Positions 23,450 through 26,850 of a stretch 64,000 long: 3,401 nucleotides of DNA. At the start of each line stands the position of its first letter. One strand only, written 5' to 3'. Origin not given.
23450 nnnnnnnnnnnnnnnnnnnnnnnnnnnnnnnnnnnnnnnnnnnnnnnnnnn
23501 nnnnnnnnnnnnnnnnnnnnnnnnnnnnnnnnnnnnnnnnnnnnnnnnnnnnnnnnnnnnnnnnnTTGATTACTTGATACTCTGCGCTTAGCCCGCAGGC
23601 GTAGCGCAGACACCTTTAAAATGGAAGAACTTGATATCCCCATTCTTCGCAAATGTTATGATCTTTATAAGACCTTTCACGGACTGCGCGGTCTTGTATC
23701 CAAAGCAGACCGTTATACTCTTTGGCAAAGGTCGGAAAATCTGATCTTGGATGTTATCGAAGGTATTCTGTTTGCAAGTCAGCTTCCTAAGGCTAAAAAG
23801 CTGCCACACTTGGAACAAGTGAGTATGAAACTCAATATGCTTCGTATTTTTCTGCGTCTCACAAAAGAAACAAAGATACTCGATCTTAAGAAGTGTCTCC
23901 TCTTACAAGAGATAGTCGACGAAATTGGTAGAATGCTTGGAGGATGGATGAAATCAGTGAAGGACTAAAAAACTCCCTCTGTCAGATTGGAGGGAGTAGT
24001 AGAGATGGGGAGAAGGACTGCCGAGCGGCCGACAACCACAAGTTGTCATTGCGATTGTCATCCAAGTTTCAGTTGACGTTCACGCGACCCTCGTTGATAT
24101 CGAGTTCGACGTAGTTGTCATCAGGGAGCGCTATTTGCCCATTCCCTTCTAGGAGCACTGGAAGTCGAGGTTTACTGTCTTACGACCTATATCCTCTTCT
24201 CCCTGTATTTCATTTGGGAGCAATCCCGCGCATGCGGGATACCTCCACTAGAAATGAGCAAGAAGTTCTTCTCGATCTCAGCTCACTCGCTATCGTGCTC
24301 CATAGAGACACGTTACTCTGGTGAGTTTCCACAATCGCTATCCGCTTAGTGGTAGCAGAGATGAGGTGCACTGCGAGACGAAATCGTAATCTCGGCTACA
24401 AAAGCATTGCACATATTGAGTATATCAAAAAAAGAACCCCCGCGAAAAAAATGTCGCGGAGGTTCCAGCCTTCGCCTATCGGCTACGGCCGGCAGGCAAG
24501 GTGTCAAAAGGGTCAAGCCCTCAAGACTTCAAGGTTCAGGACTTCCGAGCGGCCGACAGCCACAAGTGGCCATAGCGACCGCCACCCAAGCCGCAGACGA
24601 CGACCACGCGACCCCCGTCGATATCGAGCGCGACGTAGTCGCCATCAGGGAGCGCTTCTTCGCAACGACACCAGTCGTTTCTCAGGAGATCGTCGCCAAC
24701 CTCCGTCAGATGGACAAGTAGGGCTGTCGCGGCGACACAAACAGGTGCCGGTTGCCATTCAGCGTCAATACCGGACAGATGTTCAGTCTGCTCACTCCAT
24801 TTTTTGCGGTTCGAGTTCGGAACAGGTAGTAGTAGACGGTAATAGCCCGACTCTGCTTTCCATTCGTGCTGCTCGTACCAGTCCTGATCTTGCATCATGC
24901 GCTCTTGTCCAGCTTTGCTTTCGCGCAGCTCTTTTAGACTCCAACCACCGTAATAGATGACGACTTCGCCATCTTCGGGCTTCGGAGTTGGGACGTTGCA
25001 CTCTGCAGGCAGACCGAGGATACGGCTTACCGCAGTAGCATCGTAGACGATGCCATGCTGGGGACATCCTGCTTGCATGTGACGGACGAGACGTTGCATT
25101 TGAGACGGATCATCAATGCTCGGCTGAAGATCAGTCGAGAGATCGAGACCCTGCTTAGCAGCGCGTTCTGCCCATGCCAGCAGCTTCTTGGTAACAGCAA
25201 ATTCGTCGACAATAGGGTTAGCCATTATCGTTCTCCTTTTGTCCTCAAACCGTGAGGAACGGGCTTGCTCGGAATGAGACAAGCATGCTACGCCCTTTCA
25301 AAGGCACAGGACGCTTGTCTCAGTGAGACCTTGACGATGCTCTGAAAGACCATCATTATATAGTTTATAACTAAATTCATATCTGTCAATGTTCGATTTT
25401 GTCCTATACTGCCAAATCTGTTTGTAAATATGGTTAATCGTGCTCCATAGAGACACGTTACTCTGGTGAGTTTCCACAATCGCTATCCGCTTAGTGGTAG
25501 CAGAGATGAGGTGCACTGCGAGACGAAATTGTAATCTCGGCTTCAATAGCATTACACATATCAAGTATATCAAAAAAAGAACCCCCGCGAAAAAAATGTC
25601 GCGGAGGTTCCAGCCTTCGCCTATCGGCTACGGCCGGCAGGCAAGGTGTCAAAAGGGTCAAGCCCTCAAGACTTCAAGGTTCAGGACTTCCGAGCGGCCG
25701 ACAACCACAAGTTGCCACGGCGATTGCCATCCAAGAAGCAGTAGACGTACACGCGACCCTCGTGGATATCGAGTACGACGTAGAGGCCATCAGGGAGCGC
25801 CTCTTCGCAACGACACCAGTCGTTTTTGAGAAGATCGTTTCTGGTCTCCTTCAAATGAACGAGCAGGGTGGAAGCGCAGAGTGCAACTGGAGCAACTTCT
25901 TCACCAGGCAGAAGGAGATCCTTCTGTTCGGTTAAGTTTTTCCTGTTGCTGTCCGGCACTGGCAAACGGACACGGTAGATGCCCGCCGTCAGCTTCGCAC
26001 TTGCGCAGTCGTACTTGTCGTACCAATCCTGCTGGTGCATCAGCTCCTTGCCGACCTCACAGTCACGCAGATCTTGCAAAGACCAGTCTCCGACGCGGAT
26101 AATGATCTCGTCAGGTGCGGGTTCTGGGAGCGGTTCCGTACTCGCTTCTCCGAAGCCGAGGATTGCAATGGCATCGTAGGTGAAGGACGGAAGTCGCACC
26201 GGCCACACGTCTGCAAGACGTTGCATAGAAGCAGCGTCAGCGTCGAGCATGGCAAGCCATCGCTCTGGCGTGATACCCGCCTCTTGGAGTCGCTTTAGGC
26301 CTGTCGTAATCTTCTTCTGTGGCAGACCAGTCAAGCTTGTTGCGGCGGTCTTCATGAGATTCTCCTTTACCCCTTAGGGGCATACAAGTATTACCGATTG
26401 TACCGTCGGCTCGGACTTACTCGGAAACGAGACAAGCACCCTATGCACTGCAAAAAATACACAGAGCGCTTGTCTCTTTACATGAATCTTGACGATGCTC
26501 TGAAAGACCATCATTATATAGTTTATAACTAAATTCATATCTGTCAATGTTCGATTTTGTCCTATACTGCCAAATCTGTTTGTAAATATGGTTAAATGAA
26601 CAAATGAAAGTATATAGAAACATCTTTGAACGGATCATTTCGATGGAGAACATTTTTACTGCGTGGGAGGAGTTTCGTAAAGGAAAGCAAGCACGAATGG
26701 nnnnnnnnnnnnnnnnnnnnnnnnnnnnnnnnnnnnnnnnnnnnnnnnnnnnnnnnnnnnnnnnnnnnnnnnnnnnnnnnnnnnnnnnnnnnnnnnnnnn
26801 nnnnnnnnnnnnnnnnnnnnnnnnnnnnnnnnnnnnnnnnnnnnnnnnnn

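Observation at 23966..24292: TR and targets are antisense to both avd and the RT gene; TR-sense RNA has its own terminator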

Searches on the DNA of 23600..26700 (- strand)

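Call 23: search_rna_families(source=window, start=23600, end=26700, threshold=evalue, max_evalue=1, show_alignments=2)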
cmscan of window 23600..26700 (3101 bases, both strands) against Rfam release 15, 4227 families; matches with E-value up to 1: 1.
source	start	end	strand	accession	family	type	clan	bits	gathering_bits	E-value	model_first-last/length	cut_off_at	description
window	26429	26536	-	RF02397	sau-5971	Gene; sRNA;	-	22.7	90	0.64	1-96/96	no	Staphylococcus sRNA sau-5971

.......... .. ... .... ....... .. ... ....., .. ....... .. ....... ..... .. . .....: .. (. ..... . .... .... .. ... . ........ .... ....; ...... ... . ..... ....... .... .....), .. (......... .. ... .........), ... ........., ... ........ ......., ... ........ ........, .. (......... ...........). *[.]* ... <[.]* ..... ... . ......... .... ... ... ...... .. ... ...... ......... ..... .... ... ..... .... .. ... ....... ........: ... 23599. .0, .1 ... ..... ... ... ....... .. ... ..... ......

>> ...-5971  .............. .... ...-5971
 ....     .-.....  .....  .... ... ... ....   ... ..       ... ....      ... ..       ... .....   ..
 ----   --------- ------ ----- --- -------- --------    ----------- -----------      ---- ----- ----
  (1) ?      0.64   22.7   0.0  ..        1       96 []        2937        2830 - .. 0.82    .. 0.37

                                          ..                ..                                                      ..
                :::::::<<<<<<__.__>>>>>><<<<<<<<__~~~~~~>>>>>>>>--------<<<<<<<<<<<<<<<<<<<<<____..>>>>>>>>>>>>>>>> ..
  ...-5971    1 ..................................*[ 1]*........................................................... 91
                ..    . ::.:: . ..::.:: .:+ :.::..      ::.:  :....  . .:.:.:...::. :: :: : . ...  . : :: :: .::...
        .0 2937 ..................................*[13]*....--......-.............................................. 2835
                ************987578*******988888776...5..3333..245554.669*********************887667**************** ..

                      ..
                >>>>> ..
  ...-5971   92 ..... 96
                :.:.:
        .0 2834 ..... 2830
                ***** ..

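Call 47: build_rna_model(alignment_id=A3)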
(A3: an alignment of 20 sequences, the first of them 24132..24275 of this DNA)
Model R1 built from alignment A3 (20 sequences, 196 columns); structure: RNAalifold consensus.
model positions 148; base pairs 33; branch points 1; effective number of sequences 2.8; information 0.59 bits per position. Calibrated on 0.2 Mb of random sequence (short: E-values are rough).
structure used (alignment columns):
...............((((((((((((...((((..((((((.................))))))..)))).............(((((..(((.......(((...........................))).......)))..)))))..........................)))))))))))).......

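Call 48: search_with_rna_model(model_id=R1, sources=[window, L001, L002, L003, L004, L005, L006, L007, L008, L009, L010, L011, L012, L013, L014, L015, L016, L017, L018, L019, L020, L021, L022, L023, L024, L025, L026, L027, L028, L029, L030, L031, L032, L033, L034, L035, L036, L037, L038, L039, L040, L041, L042, L043, L044, L045, L046, L047, L048, L049, L050, L051, L052, L053, L054, L055, L056, L057, L058, L059, L060, L061, L062, L063, L064, L065, L066, L067, L068, L069, L070, L071, L072, L073, L074, L075, L076, L077, L078, L079, L080, L081, L082, L083, L084, L085, L086, L087, L088, L089, L090], max_evalue=1, make_alignment=true)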
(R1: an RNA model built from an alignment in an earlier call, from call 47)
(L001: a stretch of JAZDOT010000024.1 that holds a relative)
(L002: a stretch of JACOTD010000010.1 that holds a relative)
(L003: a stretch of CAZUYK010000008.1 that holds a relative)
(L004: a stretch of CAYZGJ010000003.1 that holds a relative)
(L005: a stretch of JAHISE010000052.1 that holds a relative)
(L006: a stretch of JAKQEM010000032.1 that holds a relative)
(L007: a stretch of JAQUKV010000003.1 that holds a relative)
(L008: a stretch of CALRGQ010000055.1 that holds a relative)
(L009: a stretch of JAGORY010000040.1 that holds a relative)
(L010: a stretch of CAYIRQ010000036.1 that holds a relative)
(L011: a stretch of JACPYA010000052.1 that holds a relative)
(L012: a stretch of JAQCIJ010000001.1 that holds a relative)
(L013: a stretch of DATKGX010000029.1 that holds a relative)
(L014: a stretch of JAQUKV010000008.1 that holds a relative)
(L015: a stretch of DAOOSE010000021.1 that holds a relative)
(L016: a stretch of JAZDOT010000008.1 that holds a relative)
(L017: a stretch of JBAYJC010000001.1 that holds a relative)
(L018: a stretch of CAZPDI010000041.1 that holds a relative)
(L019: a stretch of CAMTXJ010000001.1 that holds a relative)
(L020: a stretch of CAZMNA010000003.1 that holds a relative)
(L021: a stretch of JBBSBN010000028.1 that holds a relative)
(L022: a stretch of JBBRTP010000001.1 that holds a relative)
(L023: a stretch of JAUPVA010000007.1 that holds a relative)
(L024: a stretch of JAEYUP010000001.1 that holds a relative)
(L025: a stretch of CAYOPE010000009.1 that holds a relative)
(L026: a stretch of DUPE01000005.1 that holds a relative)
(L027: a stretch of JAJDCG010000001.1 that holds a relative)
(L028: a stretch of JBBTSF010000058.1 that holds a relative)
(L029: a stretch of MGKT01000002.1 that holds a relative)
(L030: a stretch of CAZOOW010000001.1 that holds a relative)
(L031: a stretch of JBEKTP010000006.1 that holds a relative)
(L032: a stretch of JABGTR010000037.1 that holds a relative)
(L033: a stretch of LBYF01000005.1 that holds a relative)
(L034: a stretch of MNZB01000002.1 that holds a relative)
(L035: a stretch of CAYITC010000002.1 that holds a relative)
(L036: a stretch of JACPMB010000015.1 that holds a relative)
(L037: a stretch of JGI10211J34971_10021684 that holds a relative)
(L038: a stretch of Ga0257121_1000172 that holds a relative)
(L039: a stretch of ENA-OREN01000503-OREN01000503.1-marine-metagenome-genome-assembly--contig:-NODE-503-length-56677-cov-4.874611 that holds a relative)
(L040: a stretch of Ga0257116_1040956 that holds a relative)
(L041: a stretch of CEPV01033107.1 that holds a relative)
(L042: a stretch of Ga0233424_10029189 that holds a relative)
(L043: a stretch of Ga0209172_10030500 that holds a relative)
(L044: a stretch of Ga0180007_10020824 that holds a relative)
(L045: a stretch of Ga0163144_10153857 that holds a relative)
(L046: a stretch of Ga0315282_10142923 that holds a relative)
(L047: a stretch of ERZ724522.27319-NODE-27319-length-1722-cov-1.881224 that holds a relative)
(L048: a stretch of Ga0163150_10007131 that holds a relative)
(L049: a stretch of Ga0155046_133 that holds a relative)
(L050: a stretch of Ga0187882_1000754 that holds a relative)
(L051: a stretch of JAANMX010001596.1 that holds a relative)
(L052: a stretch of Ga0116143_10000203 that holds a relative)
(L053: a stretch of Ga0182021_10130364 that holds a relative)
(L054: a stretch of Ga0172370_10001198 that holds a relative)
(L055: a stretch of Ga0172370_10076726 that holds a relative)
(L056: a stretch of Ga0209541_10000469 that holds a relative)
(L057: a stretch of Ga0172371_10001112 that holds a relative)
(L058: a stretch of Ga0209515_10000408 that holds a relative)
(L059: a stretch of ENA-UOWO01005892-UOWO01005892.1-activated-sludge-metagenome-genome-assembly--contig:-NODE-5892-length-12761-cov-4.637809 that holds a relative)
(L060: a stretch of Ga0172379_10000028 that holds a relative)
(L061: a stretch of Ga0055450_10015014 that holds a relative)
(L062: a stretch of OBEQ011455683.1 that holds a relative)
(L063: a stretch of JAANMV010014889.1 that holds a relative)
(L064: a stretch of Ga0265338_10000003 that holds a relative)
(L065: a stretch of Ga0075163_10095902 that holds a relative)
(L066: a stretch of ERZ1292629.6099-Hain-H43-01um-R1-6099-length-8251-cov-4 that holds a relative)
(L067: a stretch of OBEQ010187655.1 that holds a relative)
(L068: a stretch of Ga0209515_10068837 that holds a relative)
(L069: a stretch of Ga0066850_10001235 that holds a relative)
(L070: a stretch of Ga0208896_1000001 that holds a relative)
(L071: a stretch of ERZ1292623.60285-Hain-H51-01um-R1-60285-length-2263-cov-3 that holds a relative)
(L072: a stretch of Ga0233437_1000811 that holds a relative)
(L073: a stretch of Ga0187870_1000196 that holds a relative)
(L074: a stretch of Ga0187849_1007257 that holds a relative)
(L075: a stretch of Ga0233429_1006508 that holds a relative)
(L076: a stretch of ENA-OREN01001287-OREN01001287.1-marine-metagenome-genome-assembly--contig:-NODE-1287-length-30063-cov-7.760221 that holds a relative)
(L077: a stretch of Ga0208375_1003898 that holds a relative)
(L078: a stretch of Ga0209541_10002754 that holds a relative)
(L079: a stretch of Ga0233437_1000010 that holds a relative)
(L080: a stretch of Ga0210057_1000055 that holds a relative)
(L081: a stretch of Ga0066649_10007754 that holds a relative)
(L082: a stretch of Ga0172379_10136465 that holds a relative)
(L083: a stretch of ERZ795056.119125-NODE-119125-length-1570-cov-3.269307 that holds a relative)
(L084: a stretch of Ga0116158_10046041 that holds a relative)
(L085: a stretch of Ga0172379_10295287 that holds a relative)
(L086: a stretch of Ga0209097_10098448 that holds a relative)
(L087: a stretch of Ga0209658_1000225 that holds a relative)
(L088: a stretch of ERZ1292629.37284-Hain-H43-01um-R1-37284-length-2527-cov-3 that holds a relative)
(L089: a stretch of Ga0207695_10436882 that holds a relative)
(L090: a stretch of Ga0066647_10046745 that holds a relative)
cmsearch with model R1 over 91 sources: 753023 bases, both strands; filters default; matches with E-value up to 1: 50.
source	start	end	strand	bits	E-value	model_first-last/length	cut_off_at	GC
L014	4733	4878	-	153.4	5e-36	1-148/148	no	0.57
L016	4724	4872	-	150.8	2.3e-35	1-148/148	no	0.52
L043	1099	1247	-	150.6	2.7e-35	1-148/148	no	0.52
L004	4725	4872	-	150.6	2.7e-35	1-148/148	no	0.49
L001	4692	4840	-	145.8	4.5e-34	1-148/148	no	0.52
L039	1540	1685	-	145.4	5.6e-34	1-148/148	no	0.47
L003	4735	4891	-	144.7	8.5e-34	1-148/148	no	0.55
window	24131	24276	-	142.7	2.8e-33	1-148/148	no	0.47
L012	4689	4830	-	140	1.3e-32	1-148/148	no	0.49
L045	1393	1543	+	137.4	5.8e-32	1-148/148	no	0.52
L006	5326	5475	+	133.1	7.2e-31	1-148/148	no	0.56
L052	3826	3975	+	133.1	7.2e-31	1-148/148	no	0.56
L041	382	545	+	118.3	4.2e-27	1-148/148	no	0.48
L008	4701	4833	+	113.1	8.9e-26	1-148/148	no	0.5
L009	5355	5482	+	106.9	3.2e-24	1-148/148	no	0.58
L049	1938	2072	+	105.6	7.3e-24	1-148/148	no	0.55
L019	5353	5478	+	101.4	8.3e-23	1-148/148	no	0.52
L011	5357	5482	+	97.2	9.8e-22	1-148/148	no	0.52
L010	84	207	+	95.2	3.1e-21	1-148/148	no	0.5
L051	3827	3976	+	88.9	1.2e-19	1-148/148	no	0.42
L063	1739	1888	+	88.9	1.2e-19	1-148/148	no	0.42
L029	5320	5459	+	86.1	6.2e-19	1-148/148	no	0.42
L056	3820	3959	+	86.1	6.2e-19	1-148/148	no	0.42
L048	2365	2485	+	81.1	1.2e-17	1-148/148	no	0.45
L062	3827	3954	+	80.4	1.8e-17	1-148/148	no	0.45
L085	1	138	+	71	4.4e-15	19-148/148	5'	0.4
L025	400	525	+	67.9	2.7e-14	1-148/148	no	0.45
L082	49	213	+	67.4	3.6e-14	1-148/148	no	0.48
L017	5285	5408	+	62.1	7.8e-13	1-148/148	no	0.41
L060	3785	3908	+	62.1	7.8e-13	1-148/148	no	0.41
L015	1000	1108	+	53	1.6e-10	1-148/148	no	0.35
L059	1000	1108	+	53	1.6e-10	1-148/148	no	0.35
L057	3840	3981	+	45.6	1.2e-08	1-148/148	no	0.45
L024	5338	5443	+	39.8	3.5e-07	1-148/148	no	0.41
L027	5364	5484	+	35.8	3.7e-06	1-148/148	no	0.36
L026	110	217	+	35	5.9e-06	1-148/148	no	0.43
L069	1549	1656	+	35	5.9e-06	1-148/148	no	0.43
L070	3833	3940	+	35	5.9e-06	1-148/148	no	0.43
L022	5309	5413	+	31.1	5.7e-05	1-148/148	no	0.48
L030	5360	5466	+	30.8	6.8e-05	1-148/148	no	0.42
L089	136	249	+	30.3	9.1e-05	1-148/148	no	0.47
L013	1070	1185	+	29.6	0.00014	1-148/148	no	0.34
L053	1052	1167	+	29.6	0.00014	1-148/148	no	0.34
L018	1032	1134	+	29.1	0.00019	1-148/148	no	0.43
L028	5772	5901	+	28.3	0.0003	1-148/148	no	0.43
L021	3300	3423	+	27.9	0.00038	1-148/148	no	0.54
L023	5368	5474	+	25.3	0.0017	1-148/148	no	0.48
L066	3800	3966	+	20.6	0.027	1-148/148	no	0.43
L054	156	320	+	16.8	0.25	1-148/148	no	0.39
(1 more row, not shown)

Alignment A4: 50 matches aligned to the model, 288 columns, each read 5' to 3' on its own strand. Consensus structure (alignment columns), stored with it:
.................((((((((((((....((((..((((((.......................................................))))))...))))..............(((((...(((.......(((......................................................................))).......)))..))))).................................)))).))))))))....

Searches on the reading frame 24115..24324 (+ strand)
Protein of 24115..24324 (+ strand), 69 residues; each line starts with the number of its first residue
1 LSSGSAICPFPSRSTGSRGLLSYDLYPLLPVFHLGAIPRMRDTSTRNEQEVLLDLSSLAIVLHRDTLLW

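Call 6: search_protein_families(library=pfam, proteins=[window:24115-24324:+], max_evalue=0.01)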
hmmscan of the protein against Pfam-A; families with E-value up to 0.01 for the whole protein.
window:24115-24324:+ (69 aa): 0 families
